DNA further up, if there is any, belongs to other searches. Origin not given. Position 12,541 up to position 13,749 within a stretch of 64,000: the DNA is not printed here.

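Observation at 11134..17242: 6.0 kb integrative element at tRNA-Lys with intact att repeats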

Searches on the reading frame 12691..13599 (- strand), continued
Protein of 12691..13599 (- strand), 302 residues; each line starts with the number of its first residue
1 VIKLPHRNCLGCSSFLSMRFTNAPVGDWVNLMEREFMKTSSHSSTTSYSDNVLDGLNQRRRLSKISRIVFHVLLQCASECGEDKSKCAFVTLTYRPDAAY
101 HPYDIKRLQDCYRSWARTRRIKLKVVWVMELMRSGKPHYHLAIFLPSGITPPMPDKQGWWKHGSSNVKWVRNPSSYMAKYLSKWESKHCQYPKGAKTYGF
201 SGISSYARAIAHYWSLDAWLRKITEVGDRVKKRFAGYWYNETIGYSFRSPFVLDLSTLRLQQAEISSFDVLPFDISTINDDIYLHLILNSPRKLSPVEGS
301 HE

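Call 27: search_dna_similar(query=window:12691-13599:-, collection=plasmids, mode=protein, max_evalue=0.001, max_rows=20)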
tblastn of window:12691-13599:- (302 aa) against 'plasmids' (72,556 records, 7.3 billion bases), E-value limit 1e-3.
Records with a match: 5; places in all: 6; records where one place covers at least 80% of the query: 0.
Best place of each record, by identity: <60% 5.
By first word of the organism name: Xanthomonas 2; Acinetobacter 1; Halomonas 1; Candidatus 1.
By predicted mobility (MOB-suite, as given by PLSDB): non-mobilizable 5.
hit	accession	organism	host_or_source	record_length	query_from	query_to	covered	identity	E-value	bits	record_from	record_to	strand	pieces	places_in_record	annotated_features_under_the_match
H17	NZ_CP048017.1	Acinetobacter towneri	pig,single cell,feces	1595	86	254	56%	39.8%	4e-33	134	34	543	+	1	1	replication endonuclease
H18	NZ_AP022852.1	Halomonas sp. A020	-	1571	61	260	66%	32.9%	2e-29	123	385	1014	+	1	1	hypothetical protein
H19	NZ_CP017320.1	Xanthomonas campestris pv. campestris str. CN18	Brassica juncea var. foliosa,cell ...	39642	53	251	66%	28.8%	2e-17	89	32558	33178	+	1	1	inovirus-type Gp2 protein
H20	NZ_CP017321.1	Xanthomonas campestris pv. campestris str. CN18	Brassica juncea var. foliosa,cell ...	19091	53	214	54%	31.0%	2e-16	87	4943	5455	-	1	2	none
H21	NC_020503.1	Candidatus Sulfuricurvum sp. RIFRC-1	-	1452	57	228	57%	27.9%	5e-13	76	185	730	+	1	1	hypothetical protein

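Call 35: find_related_loci(query=A1, collection=viral_contigs, flank=8000)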
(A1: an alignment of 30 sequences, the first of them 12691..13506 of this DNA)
Query A1 (271 aa) in viral_contigs; peptide patterns used: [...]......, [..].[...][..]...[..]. (x = any residue, [..] = any of these).
600 stretches matched a pattern (row limit reached: there are more); 48 encode a relative of the query (tblastn E <= 1e-3); 48 distinct loci.
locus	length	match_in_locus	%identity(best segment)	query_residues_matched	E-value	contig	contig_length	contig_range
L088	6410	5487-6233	32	10-258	3e-39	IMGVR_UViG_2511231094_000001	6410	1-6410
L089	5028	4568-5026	39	42-193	4e-34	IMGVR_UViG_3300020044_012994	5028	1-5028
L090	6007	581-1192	33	11-206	6e-34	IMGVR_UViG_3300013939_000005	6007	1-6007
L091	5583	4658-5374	31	11-240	9e-33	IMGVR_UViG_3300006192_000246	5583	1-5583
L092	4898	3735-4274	35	51-221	8e-30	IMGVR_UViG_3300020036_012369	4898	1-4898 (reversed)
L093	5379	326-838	34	50-220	5e-29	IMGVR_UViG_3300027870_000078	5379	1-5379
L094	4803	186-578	41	55-183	3e-28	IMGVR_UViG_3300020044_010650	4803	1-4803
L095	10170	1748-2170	35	55-192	1e-27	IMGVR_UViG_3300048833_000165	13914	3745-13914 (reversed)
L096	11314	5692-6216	36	46-220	1e-26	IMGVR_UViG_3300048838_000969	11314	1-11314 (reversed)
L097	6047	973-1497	36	46-220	1e-26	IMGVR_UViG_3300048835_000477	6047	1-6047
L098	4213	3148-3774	31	30-233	7e-26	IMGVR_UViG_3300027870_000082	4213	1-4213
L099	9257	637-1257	32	11-206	3e-25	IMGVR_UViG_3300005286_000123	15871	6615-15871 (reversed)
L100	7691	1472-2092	32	11-206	3e-25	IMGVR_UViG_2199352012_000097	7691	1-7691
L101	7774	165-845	32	7-225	4e-25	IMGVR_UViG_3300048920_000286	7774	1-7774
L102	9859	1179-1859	31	7-225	1e-24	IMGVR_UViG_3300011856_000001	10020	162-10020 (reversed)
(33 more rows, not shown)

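Call 36: find_related_loci(query=A1, collection=metagenome_contigs, flank=9000)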
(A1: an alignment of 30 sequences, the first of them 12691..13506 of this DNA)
Query A1 (271 aa) in metagenome_contigs; peptide patterns used: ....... (x = any residue, [..] = any of these).
222 stretches matched a pattern; 190 encode a relative of the query (tblastn E <= 1e-3); the best 80 are kept; 80 distinct loci.
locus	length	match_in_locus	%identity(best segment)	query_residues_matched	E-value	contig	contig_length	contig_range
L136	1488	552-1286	37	16-251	5e-49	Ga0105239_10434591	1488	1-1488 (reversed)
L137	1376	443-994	44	42-223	9e-49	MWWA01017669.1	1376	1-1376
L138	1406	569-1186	40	13-222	4e-49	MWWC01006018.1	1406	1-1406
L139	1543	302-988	38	12-240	1e-47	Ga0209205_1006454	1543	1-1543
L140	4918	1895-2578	38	5-239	1e-46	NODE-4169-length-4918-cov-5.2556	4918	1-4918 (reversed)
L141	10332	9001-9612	42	29-226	6e-46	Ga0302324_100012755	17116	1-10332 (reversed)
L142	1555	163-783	40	12-222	1e-47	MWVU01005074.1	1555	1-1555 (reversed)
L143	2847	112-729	40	13-222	1e-45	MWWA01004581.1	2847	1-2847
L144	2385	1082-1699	40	13-222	5e-46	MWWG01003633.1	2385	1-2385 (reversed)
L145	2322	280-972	37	21-243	2e-45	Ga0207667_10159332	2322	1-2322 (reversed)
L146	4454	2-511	46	80-239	3e-45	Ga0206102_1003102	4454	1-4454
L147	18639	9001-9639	39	13-223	2e-45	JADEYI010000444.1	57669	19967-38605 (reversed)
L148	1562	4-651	39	21-240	5e-46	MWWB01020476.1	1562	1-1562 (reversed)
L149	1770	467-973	46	53-223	5e-45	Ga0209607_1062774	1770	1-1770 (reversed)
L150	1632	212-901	35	6-239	7e-45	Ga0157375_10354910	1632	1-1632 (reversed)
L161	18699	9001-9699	40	29-249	4e-42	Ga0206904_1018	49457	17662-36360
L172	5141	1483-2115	39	11-222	2e-40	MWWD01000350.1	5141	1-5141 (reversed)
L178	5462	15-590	35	30-220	1e-39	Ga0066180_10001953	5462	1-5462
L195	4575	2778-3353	39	30-220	9e-38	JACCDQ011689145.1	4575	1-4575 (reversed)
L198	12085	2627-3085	42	48-199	1e-37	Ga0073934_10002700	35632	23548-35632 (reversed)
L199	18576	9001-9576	36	30-220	3e-37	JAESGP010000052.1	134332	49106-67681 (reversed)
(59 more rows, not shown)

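Call 66: search_protein_families(library=pfam, proteins=[L199:6835-8181:-, L199:6139-6822:-, L086:10819-12291:-, L198:132-1799:+, L195:546-1868:-, L161:10024-10584:+, L161:10942-11544:+, L087:1136-2011:+], max_evalue=0.01)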
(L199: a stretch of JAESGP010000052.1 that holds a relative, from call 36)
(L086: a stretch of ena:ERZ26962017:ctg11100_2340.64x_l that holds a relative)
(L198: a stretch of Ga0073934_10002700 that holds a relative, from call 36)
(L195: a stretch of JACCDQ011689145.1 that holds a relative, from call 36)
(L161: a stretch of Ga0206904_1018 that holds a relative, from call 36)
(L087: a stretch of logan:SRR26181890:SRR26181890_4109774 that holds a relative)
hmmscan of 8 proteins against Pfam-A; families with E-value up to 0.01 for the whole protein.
L199:6835-8181:- (448 aa): 3 families
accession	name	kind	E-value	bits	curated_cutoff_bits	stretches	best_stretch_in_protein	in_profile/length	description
PF13304.12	AAA_21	-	1.3e-33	117.8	27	1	59-382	2-303/304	AAA domain, putative AbiEii toxin, Type IV TA system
PF13175.12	AAA_15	-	9.4e-08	32.5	32.1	1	335-379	328-371/374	AAA ATPase domain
PF13476.12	AAA_23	-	0.00071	20.7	27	1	57-86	20-49/201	AAA domain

L199:6139-6822:- (227 aa): 1 family
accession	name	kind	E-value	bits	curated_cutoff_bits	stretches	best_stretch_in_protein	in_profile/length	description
PF13707.11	RloB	-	2.2e-31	110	31.5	1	24-205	2-193/195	RloB-like protein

L086:10819-12291:- (490 aa): 0 families

L198:132-1799:+ (555 aa): 2 families
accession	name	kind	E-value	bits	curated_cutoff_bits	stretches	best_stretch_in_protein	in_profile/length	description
PF07693.20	KAP_NTPase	-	2.8e-05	23.9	20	0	113-190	150-234/293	KAP family P-loop domain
PF13401.12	AAA_22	-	0.0057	17.4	27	0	7-154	4-122/130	AAA domain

L195:546-1868:- (440 aa): 0 families

L161:10024-10584:+ (186 aa): 0 families

L161:10942-11544:+ (200 aa): 1 family
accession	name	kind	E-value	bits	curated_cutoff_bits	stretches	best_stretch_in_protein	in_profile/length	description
PF13689.11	DUF4154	-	3.8e-32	111.8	24.9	1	44-195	1-142/143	YfiR/HmsC-like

L087:1136-2011:+ (291 aa): 0 families

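Call 75: search_protein_families(library=pfam, proteins=[L089:3022-4047:+, L094:3090-4157:+, L090:3490-4614:+, L088:3588-4757:+, L140:667-1818:+, L178:3200-4360:+, L172:2689-4296:+], max_evalue=0.001)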
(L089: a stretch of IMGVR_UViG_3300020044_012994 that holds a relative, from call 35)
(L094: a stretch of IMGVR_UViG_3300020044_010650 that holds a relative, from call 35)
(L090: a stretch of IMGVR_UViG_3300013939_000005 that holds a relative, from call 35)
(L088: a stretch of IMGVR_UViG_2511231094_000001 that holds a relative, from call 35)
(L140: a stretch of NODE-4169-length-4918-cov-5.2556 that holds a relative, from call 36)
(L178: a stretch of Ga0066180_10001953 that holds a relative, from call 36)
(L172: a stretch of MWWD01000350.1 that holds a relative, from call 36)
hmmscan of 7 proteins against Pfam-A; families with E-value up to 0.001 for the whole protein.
L089:3022-4047:+ (341 aa): 1 family
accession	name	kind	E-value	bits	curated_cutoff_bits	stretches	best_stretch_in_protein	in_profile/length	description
PF05707.18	Zot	-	2.8e-17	63.3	20.3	1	52-168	74-193/197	Zonular occludens toxin (Zot)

L094:3090-4157:+ (355 aa): 1 family
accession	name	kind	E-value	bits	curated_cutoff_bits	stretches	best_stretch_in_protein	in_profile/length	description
PF05707.18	Zot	-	9.4e-11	42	20.3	1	3-185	2-196/197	Zonular occludens toxin (Zot)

L090:3490-4614:+ (374 aa): 1 family
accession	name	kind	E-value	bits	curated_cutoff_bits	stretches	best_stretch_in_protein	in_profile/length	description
PF05707.18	Zot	-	3.5e-16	59.7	20.3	1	1-200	1-194/197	Zonular occludens toxin (Zot)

L088:3588-4757:+ (389 aa): 2 families
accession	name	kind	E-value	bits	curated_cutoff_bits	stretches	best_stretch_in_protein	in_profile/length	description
PF05707.18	Zot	-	3.3e-21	76.1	20.3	1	1-182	1-195/197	Zonular occludens toxin (Zot)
PF13401.12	AAA_22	-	0.00062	20.5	27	0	2-26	7-31/130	AAA domain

L140:667-1818:+ (383 aa): 1 family
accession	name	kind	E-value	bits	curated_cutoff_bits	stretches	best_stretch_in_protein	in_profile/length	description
PF05707.18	Zot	-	3.3e-29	102.2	20.3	1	2-166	1-155/197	Zonular occludens toxin (Zot)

L178:3200-4360:+ (386 aa): 1 family
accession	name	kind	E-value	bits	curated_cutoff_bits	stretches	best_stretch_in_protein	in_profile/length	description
PF05707.18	Zot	-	8e-15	55.3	20.3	1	53-179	75-194/197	Zonular occludens toxin (Zot)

L172:2689-4296:+ (535 aa): 0 families

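Call 76: search_protein_families(library=padloc, proteins=[L199:6835-8181:-, L199:6139-6822:-, L085:10818-11480:-, L085:11841-13076:+, L087:2020-3627:+, L087:3637-4113:-, L086:10819-12291:-, L198:132-1799:+, L195:546-1868:-], max_evalue=0.001)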
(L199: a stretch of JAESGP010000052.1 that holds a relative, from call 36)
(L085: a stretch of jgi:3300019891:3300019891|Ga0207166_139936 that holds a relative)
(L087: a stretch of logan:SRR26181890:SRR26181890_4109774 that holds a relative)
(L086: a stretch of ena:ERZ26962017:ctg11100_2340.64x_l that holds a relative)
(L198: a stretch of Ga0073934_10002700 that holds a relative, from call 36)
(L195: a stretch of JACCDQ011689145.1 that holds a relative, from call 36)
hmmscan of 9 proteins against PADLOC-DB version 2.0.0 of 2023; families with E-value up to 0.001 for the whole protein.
L199:6835-8181:- (448 aa): 61 families (the best 25 are shown)
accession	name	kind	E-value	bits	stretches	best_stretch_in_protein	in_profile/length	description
PDLC02335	AbiLi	-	1.1e-89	298.8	1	1-437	49-290/326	AbiLi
PDLC02980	AriA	-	4.7e-34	116.7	1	59-382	2-303/304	-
PDLC04176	HEC-01A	-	2.4e-16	58.1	2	316-416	257-352/371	-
PDLC04182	HEC-01A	-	7.1e-14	49.6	1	291-412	264-379/406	-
PDLC04178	HEC-01A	-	1.2e-13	48.9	1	53-411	25-359/399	-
PDLC04180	HEC-01A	-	9.6e-13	46.1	1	312-411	252-349/382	-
PDLC04426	PDC-M12A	-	1.9e-12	45.3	1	273-428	218-367/369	-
PDLC02981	AriAB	-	6.8e-12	42.9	1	309-429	304-423/694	-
PDLC04135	mad3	-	6.9e-12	43.6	1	58-404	24-346/374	mads_3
PDLC02979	AriA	-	1.5e-10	39.4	1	292-380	290-371/373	-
PDLC04179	HEC-01A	-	1.5e-10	38.8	1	311-411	336-431/459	-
PDLC04391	PDC-M07A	-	3e-09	34.4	1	305-412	274-381/412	-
PDLC04392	PDC-M07A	-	3.6e-09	34.2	1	291-411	262-382/432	-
PDLC03878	NsnB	-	4.6e-09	34.5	1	53-384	18-283/345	-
PDLC04164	AriA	-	5.1e-09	34.1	1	285-396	146-248/253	-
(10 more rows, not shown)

L199:6139-6822:- (227 aa): 1 family
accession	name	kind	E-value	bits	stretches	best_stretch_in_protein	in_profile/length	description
PDLC02337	AbiLii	-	1.1e-22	79.5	1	12-215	22-93/170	AbiLii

L085:10818-11480:- (220 aa): 1 family
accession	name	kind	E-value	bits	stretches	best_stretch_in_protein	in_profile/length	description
PDLC04478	PDC-M16B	-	0.00045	16.9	1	76-200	442-567/654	-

L085:11841-13076:+ (411 aa): 0 families

L087:2020-3627:+ (535 aa): 0 families

L087:3637-4113:- (158 aa): 0 families

L086:10819-12291:- (490 aa): 0 families

L198:132-1799:+ (555 aa): 3 families
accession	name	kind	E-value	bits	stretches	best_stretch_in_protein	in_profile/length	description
PDLC05031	PDC-S49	-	2e-17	61.3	1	12-189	28-204/624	-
PDLC05029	PDC-S49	-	1.1e-10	38.9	1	114-188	131-205/619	-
PDLC05030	PDC-S49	-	2e-10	38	1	115-205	141-234/629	-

L195:546-1868:- (440 aa): 0 families
